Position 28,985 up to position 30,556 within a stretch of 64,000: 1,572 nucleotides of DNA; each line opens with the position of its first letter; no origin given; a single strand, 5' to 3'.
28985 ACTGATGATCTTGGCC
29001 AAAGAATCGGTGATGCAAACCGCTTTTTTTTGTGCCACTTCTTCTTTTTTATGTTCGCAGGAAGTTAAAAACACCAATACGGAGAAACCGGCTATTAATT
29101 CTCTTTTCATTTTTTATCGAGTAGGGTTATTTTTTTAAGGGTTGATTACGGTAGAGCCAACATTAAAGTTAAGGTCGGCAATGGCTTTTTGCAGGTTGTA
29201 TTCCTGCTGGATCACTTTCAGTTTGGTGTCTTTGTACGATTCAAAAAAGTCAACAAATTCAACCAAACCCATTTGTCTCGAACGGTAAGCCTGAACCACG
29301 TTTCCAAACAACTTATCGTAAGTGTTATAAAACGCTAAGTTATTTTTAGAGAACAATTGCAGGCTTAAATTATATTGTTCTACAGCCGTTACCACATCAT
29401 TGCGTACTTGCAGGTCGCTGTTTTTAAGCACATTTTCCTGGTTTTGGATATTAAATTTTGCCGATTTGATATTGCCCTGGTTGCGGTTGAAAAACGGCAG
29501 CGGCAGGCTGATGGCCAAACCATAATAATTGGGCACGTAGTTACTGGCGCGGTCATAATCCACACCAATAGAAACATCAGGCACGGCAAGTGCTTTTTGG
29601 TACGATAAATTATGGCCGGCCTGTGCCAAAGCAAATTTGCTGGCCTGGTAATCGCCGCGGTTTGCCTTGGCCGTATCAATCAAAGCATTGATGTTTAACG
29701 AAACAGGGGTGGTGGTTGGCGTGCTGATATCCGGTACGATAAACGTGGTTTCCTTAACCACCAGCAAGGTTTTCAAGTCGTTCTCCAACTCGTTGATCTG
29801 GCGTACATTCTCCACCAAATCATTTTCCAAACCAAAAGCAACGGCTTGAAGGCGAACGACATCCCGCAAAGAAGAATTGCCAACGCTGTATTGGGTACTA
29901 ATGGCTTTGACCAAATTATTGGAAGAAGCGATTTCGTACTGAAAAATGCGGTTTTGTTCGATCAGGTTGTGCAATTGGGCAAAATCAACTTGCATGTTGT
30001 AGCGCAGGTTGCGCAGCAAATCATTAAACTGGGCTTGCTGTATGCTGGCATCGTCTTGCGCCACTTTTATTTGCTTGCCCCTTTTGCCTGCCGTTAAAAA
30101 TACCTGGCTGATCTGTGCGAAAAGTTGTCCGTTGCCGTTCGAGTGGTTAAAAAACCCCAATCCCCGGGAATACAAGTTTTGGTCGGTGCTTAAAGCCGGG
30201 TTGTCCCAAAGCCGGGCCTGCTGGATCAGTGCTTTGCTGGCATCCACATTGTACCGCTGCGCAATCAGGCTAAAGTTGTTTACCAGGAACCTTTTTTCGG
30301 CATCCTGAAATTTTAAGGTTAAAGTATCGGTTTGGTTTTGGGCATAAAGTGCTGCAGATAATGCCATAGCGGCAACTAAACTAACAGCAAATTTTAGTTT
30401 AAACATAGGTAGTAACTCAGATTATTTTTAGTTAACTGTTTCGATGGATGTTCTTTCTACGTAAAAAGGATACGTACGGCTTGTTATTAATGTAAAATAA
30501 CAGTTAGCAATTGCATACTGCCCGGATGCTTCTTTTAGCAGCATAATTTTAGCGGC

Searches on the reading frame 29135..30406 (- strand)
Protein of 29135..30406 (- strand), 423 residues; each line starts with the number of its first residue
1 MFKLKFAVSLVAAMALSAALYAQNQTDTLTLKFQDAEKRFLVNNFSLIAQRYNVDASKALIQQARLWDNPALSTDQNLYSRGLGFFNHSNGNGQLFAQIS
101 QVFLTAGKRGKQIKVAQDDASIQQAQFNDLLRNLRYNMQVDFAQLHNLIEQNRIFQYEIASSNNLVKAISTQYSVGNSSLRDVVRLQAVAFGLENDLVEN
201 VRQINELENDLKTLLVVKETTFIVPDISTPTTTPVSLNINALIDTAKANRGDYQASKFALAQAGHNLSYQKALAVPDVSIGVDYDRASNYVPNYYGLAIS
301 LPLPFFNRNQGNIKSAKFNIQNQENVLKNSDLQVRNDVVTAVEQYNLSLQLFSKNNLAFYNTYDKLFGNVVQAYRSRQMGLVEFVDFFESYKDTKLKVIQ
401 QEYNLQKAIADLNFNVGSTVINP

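Call 8: search_protein_families(library=pfam, proteins=[window:29135-30406:-])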
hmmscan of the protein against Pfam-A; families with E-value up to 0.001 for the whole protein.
window:29135-30406:- (423 aa): 1 family
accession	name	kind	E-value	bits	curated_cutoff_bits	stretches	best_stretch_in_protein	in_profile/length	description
PF02321.23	OEP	-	9.8e-38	130.3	22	2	240-414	2-184/187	Outer membrane efflux protein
